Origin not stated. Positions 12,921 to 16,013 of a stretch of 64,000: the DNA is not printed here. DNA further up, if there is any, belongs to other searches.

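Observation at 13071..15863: Single-polypeptide PrimPol (AEP) + SF2 helicase + DUF559 nuclease: candidate stand-alone conflict/defense enzyme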

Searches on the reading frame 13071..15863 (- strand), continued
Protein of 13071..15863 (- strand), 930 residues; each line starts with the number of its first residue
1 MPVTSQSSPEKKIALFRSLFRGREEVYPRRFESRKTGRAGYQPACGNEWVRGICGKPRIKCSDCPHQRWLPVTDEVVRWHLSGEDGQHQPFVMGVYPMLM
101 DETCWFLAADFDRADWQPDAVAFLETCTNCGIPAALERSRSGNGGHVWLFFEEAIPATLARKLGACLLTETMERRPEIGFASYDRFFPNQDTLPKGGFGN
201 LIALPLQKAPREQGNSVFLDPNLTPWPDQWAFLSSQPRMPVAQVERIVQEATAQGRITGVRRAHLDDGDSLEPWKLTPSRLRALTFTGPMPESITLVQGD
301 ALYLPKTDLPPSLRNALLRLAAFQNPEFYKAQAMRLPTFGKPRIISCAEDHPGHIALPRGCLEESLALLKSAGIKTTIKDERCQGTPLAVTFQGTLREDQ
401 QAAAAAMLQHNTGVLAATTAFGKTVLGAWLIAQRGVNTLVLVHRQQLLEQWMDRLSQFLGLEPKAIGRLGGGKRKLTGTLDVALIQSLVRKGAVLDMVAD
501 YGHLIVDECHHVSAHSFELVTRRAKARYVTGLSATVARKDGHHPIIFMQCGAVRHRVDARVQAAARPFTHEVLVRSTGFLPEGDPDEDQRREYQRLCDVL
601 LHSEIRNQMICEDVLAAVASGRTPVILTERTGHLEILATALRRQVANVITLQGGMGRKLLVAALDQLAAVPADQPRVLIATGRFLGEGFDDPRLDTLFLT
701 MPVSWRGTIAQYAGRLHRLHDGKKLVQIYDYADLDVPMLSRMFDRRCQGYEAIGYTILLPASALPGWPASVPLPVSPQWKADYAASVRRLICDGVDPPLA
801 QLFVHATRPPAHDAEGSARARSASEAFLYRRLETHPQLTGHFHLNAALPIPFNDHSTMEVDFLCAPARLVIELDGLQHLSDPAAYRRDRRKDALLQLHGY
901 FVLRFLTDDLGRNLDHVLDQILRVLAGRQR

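Call 59: predict_structure(alignment_id=A3)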
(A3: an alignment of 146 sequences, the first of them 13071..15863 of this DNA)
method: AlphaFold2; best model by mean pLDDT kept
length: 930 residues; sequences in the alignment: 146
mean_pLDDT: 84.7   pTM: 0.69
mean pLDDT of the five models: 84.7, 83.0, 80.2, 79.7, 79.2
residues with pLDDT >= 90: 461; 70-90: 353; 50-70: 71; < 50: 45
segments of 3 or more residues with pLDDT < 50: 192-196, 263-280, 539-542, 770-772, 774-782
pLDDT, mean of each block of 10 residues (from residue 1): 89 96 92 83 90 84 85 96 93 92 93 93 95 96 95 94 94 92 85 56 93 95 94 96 95 83 40 41 75 94 92 92 77 66 85 90 92 94 95 93 94 86 94 97 88 93 90 84 91 87 91 85 93 68 63 84 85 85 78 88 93 94 92 94 93 80 86 89 75 92 76 86 90 82 79 77 50 46 51 59 66 74 82 89 91 84 94 80 86 93 87 84 89
secondary structure, 60 per line:
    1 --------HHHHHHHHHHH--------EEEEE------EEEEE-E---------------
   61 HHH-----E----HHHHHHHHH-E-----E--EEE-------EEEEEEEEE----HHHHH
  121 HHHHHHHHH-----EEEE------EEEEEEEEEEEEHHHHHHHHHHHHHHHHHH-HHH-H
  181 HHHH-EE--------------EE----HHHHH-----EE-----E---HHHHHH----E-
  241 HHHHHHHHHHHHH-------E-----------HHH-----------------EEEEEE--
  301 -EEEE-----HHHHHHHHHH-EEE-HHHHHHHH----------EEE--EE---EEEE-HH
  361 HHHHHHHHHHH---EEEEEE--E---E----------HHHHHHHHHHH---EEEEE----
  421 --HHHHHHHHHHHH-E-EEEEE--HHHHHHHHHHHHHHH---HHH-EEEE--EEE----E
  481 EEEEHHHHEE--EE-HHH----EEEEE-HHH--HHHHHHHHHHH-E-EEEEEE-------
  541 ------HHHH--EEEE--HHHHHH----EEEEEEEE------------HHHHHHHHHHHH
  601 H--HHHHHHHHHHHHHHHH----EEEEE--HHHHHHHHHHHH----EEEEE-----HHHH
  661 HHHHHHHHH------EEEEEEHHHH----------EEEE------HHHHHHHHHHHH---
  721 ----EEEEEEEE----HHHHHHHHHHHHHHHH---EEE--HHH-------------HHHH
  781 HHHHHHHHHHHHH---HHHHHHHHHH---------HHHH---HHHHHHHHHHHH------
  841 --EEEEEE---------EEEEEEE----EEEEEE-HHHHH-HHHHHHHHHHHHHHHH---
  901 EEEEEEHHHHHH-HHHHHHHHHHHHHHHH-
elements in order (helices of 4 or more, strands of 3 or more residues): H9-19 E28-32 E39-43 H74-82 E93-95 E103-111 H116-129 E135-138 E145-156 H157-174 H180-184 H208-212 H229-234 H241-253 E293-298 E302-305 H311-320 E322-324 H326-333 E344-346 E354-357 H359-371 E375-380 H398-408 E412-416 H423-434 E438-442 H445-459 E467-470 E473-475 E480-484 H485-488 E503-507 H514-524 E528-533 H547-550 E553-556 H559-564 E569-576 H589-601 H604-619 E624-628 H631-642 E647-651 H657-669 E676-681 H682-685 E696-699 H706-717 E725-732 H737-752 E756-758 H777-793 H797-806 H816-819 H823-834 E843-848 E858-864 E869-874 H876-880 H882-897 E901-906 H907-912 H914-929

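Call 61: fold_search(model_id=the predicted structure, library=pdb)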
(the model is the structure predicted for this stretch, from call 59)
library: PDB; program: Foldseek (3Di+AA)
matches with E <= 10: 1635; with E <= 0.001: 755
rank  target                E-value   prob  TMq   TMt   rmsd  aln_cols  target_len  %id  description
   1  9pd3_A                9.1e-18  1.00  0.37  0.54  10.6       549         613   13  NER dual incision complex - DuIS (released 2026-02-18)
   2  5tnu_A                9.6e-18  1.00  0.21  0.41  21.8       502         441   16  S. tokodaii XPB II crystal structure at 3.0 Angstrom resolution (released 2017-11-01)
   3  2oca                  1.7e-17  1.00  0.24  0.41  19.7       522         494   14  The crystal structure of T4 UvsW (released 2007-10-16)
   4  8ebs_A                2.7e-17  1.00  0.38  0.56   7.8       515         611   14  Initial DNA-lesion (Cy5) binding by XPC and TFIIH (released 2023-04-19)
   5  6p4o_A                3.2e-17  1.00  0.29  0.53  10.1       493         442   16  Complex of XPB helicase with Bax1 endonuclease from Sulfurisphaera tokodaii at 3.15 Angstroms resolution (released 2020-06-03)
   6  6p4o_C                3.9e-17  1.00  0.27  0.51   9.8       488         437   16  Complex of XPB helicase with Bax1 endonuclease from Sulfurisphaera tokodaii at 3.15 Angstroms resolution (released 2020-06-03)
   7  8ebv_A                5.4e-17  1.00  0.38  0.56  16.7       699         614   11  Initial DNA-lesion (AP) binding by XPC and TFIIH complex 1 (released 2023-04-19)
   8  6p4o_E                8.8e-17  1.00  0.28  0.51  10.2       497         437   16  Complex of XPB helicase with Bax1 endonuclease from Sulfurisphaera tokodaii at 3.15 Angstroms resolution (released 2020-06-03)
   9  6p4w_A                2.7e-16  1.00  0.26  0.46  10.6       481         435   16  XPB helicase in a complex with truncated Bax1 from Sulfurisphaera tokodaii at 2.96 Angstrom resolution (released 2020-06-03)
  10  6nmi_A                3.2e-16  1.00  0.36  0.50  13.6       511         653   14  Cryo-EM structure of the human TFIIH core complex (released 2019-03-13)
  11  7o4i_7                6.5e-16  1.00  0.38  0.55   6.6       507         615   14  Yeast RNA polymerase II transcription pre-initiation complex with initial transcription bubble (released 2021-06-16)
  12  7o4k_7                1.4e-15  1.00  0.37  0.54   8.7       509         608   14  Yeast TFIIH in the contracted state within the pre-initiation complex (released 2021-06-16)
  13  8byq_0                2.3e-15  1.00  0.36  0.49  13.0       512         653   15  RNA polymerase II pre-initiation complex with the proximal +1 nucleosome (PIC-Nuc10W) (released 2023-05-03)
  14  7egc_6                3.0e-15  1.00  0.38  0.55  11.1       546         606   13  p53-bound TFIID-based holo PIC on HDM2 promoter (released 2021-05-12)
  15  2fwr_A                3.1e-15  1.00  0.19  0.39  21.1       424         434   19  Structure of Archaeoglobus Fulgidis XPB (released 2006-04-18)
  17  6p4f_C                6.7e-15  1.00  0.34  0.68   5.9       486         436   15  Crystal structure of the XPB-Bax1-forked DNA ternary complex (released 2020-06-17)
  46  7nqe                  4.8e-12  1.00  0.19  0.76   3.5       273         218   18  Prim-Pol Domain of CRISPR-associated Prim-Pol (CAPP) from Marinitoga sp. 1137 with dGTP (released 2022-05-04)
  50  7nqf_B                6.0e-12  1.00  0.19  0.76   3.5       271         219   19  Prim-Pol Domain of CRISPR-associated Prim-Pol (CAPP) from Marinitoga sp. 1137 with dsDNA (released 2022-05-04)
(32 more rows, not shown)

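Call 72: search_dna_similar(query=window:13071-15863:-, collection=phages, mode=protein, max_evalue=0.00001, max_rows=15)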
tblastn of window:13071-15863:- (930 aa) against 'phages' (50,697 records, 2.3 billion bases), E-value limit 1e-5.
Records with a match: 1052; places in all: 1052; records where one place covers at least 80% of the query: 0.
Best place of each record, by identity: <60% 1052.
By first word of the organism name: Vibrio 389; Salmonella 269; Escherichia 130; Klebsiella 80; Erwinia 50; Pseudomonas 23; Bacteriophage 13; Phage 12; Proteus 10; Dickeya 8; and 26 more.
By host as written in the record: - 352; Erwinia amylovora 44; Escherichia coli 42; Salmonella enterica subsp. enterica serovar Enteritidis PT1 39; Vibrio harveyi BAA-1116 36; Salmonella sp. 25; Klebsiella pneumoniae 24; Salmonella enterica 22; and 202 more.
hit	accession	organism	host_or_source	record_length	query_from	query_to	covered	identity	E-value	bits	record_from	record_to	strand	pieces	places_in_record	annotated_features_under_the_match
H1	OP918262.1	Vibrio phage LV6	Vibrio harveyi LV6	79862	261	758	54%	27.4%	5e-27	125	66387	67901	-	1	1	putative DNA helicase | hypothetical protein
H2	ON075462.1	Vibrio phage V-YDF132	Vibrio harveyi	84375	331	759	46%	26.5%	5e-18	96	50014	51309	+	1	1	putative DNA helicase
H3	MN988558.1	Rhizobium phage RHph_Y1_11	Rhizobium phaseoli Y1_11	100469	379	758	41%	29.3%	8e-30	134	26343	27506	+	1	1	ATP-dependent RNA-DNA and DNA-DNA helicase protein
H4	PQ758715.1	Vibrio phage vB_VibS_KarBoss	Vibrio campbellii S20TG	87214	343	759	45%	26.3%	9e-24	114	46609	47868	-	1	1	hypothetical protein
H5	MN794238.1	Vibrio phage VH2_2019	Vibrio natiegens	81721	380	767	42%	28.2%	2e-19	100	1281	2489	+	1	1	hypothetical protein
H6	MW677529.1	Rhodobacter phage RcZahn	Rhodobacter capsulatus YW1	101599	347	757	44%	26.4%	3e-18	97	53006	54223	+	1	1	58: DNA helicase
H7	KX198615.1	Vibrio phage vB_VhaS-a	Vibrio harveyi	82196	355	753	43%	27.1%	7e-22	108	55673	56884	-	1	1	hypothetical protein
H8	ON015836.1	Vibrio phage Vpas_PP24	Vibrio parahaemolyticus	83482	355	758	43%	26.6%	2e-17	94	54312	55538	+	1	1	hypothetical protein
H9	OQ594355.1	Aeromonas phage HJ05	Aeromonas hydrophila AH10 (CCTCC ...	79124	387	765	41%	28.3%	6e-14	83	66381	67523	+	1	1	hypothetical protein (x2)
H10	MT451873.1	Vibrio phage vB_VhaS-VHB1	Vibrio harveyi BYK0632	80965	355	758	43%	26.4%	2e-17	94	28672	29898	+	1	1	DNA helicase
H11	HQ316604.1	Vibrio phage SIO-2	Vibrio sp. SWAT-3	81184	355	758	43%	26.4%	2e-17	94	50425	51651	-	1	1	hypothetical protein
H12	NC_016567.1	Vibrio phage SIO-2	Vibrio sp. SWAT-3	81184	355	758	43%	26.4%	2e-17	94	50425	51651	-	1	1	hypothetical protein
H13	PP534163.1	Vibrio phage vB_VneS_J26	Vibrio neocaledonicus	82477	379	758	41%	27.7%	9e-16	89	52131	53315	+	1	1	putative DNA helicase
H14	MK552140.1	Burkholderia phage BcepSaruman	Burkholderia cenocepacia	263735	294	723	46%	24.2%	2e-8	64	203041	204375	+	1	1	ATP-dependent helicase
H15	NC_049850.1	Burkholderia phage BcepSaruman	Burkholderia cenocepacia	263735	294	723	46%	24.2%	2e-8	64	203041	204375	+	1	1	ATP-dependent helicase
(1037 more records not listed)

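Call 73: search_dna_similar(query=window:13071-15863:-, collection=plasmids, mode=protein, max_evalue=0.00001, max_rows=25)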
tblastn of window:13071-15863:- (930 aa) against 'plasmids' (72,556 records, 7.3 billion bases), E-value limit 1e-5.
Records with a match: 229; places in all: 242; records where one place covers at least 80% of the query: 90.
Best place of each record, by identity: 60-80% 35; <60% 194.
By first word of the organism name: Sinorhizobium 59; Escherichia 16; Acinetobacter 12; Rhizobium 8; Bacillus 8; Halobacterium 7; Dinoroseobacter 6; Bradyrhizobium 5; Nostoc 5; Pseudonocardia 4; and 61 more.
By predicted mobility (MOB-suite, as given by PLSDB): conjugative 99; non-mobilizable 93; mobilizable 37.
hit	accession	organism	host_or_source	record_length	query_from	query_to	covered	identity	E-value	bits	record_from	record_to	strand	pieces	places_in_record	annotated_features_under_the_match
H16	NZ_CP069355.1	Microvirga sp. VF16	Vachellia farnesiana,Cell culture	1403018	8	757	81%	61.6%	0e+0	888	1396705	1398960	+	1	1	none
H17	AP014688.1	Bradyrhizobium diazoefficiens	Glycine max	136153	3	768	82%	58.5%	0e+0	868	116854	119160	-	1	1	type III restriction protein res subunit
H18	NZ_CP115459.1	Sphingobium yanoikuyae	cell culture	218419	2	757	81%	59.1%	0e+0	853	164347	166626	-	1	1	DEAD/DEAH box helicase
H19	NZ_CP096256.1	Bradyrhizobium barranii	Glycine max cv. AC Glengarry,Cell ...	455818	3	757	81%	58.7%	0e+0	865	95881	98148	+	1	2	DEAD/DEAH box helicase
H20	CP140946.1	Sinorhizobium meliloti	Medicago lupulina,whole organism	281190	2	778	84%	56.9%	0e+0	860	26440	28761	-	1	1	DEAD/DEAH box helicase family protein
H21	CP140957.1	Sinorhizobium meliloti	Medicago lupulina,whole organism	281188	2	778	84%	56.9%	0e+0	860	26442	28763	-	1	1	DEAD/DEAH box helicase family protein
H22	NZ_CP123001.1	Neorhizobium petrolearium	single cell,petroleum contaminated soil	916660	2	768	82%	57.7%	0e+0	870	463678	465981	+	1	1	DEAD/DEAH box helicase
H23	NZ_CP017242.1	Rhizobium etli 8C-3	Phaseolus vulgaris,cell culture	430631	2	768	82%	57.7%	0e+0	866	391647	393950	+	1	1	DEAD/DEAH box helicase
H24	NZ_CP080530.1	Mesorhizobium sp. AR02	Oxytropis sp.,Cell culture,root nodule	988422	2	768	82%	57.5%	0e+0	865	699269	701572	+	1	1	DEAD/DEAH box helicase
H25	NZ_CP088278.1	Bradyrhizobium barranii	Glycine max cv. AC Glengarry,cell ...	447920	2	757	81%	58.4%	0e+0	860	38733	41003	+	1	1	DEAD/DEAH box helicase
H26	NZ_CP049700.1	Bradyrhizobium barranii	Glycine max cv. AC Glengarry,cell ...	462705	2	757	81%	58.4%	0e+0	860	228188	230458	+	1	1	DEAD/DEAH box helicase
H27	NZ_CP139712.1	Sulfitobacter sp. OXR-159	Bacterial Culture,hydrothermal vent ...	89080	2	757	81%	58.3%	0e+0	863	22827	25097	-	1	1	DEAD/DEAH box helicase family protein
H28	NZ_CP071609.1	Rhizobium binae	lentil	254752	2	770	83%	57.3%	0e+0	858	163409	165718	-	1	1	DEAD/DEAH box helicase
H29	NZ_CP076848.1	Agrobacterium pusense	mixed culture,weathered tuff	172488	2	768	82%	57.4%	0e+0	866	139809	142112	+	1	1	DEAD/DEAH box helicase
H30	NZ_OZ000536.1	Shinella sp. WSC3-e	-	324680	2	768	82%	57.4%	0e+0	860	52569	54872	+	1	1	DEAD/DEAH box helicase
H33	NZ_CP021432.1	Yoonia vestfoldensis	Skeletonema marinoi strain RO5AC,Cell ...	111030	2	757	81%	58.2%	0e+0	864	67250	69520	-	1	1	DEAD/DEAH box helicase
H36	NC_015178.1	Acidiphilium multivorum AIU301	-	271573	3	757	81%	58.2%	0e+0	848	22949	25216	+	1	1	DEAD/DEAH box helicase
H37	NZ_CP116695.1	Agrobacterium tumefaciens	Lavender,cell culture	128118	2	757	81%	58.0%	0e+0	867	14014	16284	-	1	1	DEAD/DEAH box helicase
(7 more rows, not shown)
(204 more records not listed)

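Call 74: get_annotated_region(hit=H27, flank=7000)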
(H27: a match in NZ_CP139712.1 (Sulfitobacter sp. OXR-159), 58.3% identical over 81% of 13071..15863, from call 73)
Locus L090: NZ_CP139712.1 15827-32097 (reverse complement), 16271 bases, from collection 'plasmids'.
description: Sulfitobacter sp. OXR-159 plasmid unnamed05, complete sequence
organism: Sulfitobacter sp. OXR-159 (NCBI taxid 3100174)
taxonomy: Bacteria; Pseudomonadota; Alphaproteobacteria; Rhodobacterales; Roseobacteraceae; Sulfitobacter; Sulfitobacter sp. OXR-159
host: -; source: Bacterial Culture,hydrothermal vent plume; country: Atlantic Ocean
typing (MOB-suite, as given by PLSDB): non-mobilizable; replicon rep_cluster_558
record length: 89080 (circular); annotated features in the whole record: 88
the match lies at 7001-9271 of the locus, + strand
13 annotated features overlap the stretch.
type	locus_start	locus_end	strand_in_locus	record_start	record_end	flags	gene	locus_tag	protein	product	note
CDS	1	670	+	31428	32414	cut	-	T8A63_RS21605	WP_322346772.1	CBASS cGAMP-activated phospholipase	-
CDS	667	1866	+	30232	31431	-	-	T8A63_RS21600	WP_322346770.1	nucleotidyltransferase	-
CDS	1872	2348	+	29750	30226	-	-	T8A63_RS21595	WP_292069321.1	hypothetical protein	-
CDS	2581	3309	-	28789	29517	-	-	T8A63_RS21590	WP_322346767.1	DUF736 family protein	-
CDS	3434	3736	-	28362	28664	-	-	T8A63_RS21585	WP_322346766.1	hypothetical protein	-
CDS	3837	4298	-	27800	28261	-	-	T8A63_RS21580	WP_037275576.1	hypothetical protein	-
CDS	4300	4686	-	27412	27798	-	-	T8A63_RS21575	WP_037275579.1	DUF6878 family protein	-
CDS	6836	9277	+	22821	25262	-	-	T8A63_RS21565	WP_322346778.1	DEAD/DEAH box helicase family protein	-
CDS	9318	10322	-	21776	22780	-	-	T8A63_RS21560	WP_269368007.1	tyrosine-type recombinase/integrase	GO:0015074 - DNA integration [Evidence IEA]; GO:0006310 - DNA recombination [Evidence IEA]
CDS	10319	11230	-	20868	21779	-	-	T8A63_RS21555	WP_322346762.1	tyrosine-type recombinase/integrase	GO:0015074 - DNA integration [Evidence IEA]; GO:0006310 - DNA recombination [Evidence IEA]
CDS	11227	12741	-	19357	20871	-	-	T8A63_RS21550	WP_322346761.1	tyrosine-type recombinase/integrase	GO:0015074 - DNA integration [Evidence IEA]; GO:0006310 - DNA recombination [Evidence IEA]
CDS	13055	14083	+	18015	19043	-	-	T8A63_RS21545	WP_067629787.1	IS110 family transposase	-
CDS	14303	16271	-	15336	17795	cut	-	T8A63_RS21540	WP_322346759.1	strawberry notch-like NTP hydrolase domain-containing protein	-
